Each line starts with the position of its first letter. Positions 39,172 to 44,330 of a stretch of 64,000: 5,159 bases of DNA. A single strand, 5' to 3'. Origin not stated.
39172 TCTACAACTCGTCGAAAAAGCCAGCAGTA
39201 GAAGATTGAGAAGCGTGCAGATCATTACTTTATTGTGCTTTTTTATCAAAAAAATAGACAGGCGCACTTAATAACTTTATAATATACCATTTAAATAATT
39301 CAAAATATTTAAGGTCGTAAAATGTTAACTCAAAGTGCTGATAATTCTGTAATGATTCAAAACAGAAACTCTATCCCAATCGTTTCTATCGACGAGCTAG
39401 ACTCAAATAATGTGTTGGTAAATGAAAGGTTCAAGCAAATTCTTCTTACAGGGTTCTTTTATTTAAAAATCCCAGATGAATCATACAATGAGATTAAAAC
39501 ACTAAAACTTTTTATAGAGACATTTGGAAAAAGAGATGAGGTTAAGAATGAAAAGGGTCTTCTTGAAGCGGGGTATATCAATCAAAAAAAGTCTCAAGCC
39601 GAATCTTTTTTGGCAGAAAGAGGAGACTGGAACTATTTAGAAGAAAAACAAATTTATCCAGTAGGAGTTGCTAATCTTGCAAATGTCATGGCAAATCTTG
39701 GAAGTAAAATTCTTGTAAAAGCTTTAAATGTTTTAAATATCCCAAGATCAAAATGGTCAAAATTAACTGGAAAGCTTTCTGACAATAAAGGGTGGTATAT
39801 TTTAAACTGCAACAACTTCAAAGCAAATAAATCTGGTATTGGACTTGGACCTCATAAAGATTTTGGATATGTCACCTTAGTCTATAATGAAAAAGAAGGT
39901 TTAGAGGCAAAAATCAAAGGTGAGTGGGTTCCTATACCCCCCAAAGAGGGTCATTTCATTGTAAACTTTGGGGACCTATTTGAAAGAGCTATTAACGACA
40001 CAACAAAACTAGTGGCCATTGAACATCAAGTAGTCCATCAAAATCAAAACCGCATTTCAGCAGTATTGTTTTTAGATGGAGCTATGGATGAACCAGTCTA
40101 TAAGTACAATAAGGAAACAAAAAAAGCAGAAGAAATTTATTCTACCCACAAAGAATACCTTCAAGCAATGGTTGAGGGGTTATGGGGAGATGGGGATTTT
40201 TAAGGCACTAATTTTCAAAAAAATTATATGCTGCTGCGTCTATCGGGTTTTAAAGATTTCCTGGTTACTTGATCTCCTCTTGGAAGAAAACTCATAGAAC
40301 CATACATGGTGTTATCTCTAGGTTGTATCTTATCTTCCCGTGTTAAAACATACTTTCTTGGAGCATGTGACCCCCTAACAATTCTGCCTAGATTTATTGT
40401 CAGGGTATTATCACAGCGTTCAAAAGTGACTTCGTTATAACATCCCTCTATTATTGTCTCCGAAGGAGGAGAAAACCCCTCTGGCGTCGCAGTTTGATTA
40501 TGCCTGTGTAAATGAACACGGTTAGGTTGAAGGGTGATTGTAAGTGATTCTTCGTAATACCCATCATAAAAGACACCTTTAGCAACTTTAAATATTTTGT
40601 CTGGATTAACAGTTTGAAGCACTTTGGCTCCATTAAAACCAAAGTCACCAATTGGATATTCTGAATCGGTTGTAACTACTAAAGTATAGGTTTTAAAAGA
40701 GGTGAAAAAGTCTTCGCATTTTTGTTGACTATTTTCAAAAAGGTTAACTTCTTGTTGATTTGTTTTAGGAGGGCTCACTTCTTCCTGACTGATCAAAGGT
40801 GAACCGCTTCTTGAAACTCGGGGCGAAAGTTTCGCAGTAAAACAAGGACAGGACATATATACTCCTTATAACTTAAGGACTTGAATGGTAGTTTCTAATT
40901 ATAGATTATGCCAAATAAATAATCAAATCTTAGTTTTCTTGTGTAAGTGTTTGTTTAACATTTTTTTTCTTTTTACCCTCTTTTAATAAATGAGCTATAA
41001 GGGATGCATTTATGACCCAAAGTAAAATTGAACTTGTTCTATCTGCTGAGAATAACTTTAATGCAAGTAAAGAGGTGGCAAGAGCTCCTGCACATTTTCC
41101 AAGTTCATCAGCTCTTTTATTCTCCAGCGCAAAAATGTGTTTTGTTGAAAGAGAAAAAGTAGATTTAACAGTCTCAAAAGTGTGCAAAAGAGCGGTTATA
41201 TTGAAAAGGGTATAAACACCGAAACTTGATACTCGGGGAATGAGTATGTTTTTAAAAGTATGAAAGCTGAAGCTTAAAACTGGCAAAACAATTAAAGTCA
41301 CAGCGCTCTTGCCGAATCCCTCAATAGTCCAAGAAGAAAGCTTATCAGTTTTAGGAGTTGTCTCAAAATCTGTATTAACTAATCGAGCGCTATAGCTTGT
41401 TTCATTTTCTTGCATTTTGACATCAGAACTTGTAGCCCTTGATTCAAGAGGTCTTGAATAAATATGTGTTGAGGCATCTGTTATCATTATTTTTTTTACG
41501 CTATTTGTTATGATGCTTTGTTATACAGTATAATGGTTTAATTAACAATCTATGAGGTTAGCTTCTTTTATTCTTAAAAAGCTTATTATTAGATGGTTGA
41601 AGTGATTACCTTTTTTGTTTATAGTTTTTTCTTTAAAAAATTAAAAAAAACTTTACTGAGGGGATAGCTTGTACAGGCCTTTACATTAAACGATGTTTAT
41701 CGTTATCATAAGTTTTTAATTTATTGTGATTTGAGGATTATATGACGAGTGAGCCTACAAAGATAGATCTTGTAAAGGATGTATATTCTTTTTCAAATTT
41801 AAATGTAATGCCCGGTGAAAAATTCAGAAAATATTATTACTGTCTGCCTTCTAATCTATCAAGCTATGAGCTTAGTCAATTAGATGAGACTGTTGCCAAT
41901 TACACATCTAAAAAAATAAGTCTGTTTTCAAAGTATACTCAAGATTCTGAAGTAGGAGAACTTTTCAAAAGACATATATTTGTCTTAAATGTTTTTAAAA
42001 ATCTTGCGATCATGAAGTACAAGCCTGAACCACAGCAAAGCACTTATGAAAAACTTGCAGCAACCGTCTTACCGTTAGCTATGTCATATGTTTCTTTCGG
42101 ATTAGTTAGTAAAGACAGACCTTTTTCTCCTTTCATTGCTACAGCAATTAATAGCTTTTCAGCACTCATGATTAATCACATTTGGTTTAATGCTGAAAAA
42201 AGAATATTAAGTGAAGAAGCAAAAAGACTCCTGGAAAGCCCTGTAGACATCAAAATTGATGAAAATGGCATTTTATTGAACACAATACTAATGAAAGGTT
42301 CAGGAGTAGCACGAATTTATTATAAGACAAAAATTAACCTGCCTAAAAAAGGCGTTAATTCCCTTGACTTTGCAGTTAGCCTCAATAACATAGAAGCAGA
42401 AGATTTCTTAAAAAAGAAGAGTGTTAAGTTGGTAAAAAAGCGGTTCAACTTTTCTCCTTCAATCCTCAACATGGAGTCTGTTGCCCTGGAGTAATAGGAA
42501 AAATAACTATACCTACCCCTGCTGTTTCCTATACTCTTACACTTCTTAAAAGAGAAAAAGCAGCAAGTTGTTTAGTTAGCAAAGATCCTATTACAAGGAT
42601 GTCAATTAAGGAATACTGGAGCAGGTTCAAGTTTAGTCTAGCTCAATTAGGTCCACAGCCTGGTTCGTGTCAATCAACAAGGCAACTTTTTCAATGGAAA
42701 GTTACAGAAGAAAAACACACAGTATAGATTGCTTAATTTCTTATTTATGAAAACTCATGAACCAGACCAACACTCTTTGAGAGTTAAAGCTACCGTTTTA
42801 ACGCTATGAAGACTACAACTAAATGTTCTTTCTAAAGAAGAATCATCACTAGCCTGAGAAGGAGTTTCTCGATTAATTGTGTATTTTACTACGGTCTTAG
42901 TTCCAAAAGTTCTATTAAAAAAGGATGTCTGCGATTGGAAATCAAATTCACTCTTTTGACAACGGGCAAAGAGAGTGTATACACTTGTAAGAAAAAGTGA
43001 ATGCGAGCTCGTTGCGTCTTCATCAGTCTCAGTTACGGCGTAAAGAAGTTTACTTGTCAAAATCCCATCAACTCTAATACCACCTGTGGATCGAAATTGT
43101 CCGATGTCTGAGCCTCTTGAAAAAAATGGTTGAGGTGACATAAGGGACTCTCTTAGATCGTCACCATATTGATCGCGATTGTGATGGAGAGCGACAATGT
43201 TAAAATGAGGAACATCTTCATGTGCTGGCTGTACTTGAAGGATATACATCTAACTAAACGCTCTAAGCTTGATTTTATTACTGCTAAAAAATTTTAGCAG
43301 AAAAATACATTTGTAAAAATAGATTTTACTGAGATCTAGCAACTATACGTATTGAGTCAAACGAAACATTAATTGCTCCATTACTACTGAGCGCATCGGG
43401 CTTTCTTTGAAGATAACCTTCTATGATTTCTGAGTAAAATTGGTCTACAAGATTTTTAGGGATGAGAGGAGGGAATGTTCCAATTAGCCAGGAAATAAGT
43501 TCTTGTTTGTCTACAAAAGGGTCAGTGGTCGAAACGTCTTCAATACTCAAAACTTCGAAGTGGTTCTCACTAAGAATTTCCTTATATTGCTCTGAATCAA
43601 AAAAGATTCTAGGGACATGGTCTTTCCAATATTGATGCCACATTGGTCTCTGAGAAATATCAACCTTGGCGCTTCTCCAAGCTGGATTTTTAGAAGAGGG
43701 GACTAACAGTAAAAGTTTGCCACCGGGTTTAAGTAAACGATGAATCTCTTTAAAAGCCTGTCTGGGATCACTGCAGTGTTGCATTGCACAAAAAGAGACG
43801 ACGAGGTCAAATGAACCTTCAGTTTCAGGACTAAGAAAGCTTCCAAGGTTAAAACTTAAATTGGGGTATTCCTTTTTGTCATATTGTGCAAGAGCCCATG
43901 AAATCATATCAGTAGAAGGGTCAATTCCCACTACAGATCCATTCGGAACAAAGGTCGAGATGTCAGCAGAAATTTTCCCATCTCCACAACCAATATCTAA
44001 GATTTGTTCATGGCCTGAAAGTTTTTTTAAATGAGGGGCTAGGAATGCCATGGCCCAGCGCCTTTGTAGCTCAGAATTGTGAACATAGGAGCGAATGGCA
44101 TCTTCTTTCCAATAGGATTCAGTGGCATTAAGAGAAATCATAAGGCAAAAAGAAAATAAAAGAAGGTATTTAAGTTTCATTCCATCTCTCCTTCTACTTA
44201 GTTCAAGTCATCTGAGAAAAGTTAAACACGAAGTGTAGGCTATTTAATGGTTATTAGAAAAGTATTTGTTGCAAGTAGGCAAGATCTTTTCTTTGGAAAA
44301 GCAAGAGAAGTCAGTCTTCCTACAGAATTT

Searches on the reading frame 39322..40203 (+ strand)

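Call 62: search_protein_families(library=pfam, proteins=[window:39322-40203:+], max_evalue=0.001)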
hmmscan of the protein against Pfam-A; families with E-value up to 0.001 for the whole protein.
window:39322-40203:+ (293 aa): 1 family
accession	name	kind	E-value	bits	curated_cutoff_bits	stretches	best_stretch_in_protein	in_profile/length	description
PF03171.26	2OG-FeII_Oxy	-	2.4e-12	47.5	23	1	171-251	17-99/101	2OG-Fe(II) oxygenase superfamily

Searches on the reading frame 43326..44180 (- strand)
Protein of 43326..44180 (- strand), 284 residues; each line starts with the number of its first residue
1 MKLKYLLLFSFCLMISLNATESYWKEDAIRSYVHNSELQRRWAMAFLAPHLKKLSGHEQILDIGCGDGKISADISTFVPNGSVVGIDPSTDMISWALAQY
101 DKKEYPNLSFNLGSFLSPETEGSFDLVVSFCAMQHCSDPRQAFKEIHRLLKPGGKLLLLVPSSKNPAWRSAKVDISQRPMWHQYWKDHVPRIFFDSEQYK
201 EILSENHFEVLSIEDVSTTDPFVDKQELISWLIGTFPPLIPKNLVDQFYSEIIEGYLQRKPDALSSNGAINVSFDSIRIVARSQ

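Call 62: search_protein_families(library=pfam, proteins=[window:43326-44180:-], max_evalue=0.001)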
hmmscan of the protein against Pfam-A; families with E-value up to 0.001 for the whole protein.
window:43326-44180:- (284 aa): 15 families
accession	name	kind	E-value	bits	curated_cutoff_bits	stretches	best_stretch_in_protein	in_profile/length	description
PF13847.12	Methyltransf_31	-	1.8e-23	83.3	27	1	56-177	3-126/145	Methyltransferase domain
PF08241.18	Methyltransf_11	-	3.7e-22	79.2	21.2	1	61-157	1-94/95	Methyltransferase domain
PF13649.12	Methyltransf_25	-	7.4e-22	78.3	27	1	60-154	1-97/97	Methyltransferase domain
PF13489.12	Methyltransf_23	-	9.1e-20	71.5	27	1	39-212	6-163/164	Methyltransferase domain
PF08242.18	Methyltransf_12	-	1.1e-19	71.3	30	1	61-156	1-98/98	Methyltransferase domain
PF01209.24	Ubie_methyltran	-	2.5e-12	47.1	20.1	1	40-162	33-155/233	ubiE/COQ5 methyltransferase family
PF05175.20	MTS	-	2.7e-09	37.3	23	1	45-160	21-140/170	Methyltransferase small domain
PF08003.17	Methyltransf_9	-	9.3e-08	31.8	23.8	1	37-158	97-217/315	Protein of unknown function (DUF1698)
PF05219.18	DREV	-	2e-07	30.9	26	1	57-158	95-186/265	DREV methyltransferase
PF01135.25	PCMT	-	2.5e-05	24.6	20.3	1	42-161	60-174/210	Protein-L-isoaspartate(D-aspartate) O-methyltransferase (PCMT)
PF05148.21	Methyltransf_8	-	2.6e-05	24.6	27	1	47-158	63-156/219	Hypothetical methyltransferase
PF02390.23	Methyltransf_4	-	3.7e-05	23.7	24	1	60-109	5-54/173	Putative methyltransferase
PF02353.26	CMAS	-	7.7e-05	22.6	27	1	54-169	60-175/273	Mycolic acid cyclopropane synthetase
PF24675.1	NpmA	-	0.00022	21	60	1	54-94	20-61/214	16S rRNA (adenine(1408)-N(1))-methyltransferase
PF00891.24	Methyltransf_2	-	0.00048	20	22.3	1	50-159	56-165/210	O-methyltransferase domain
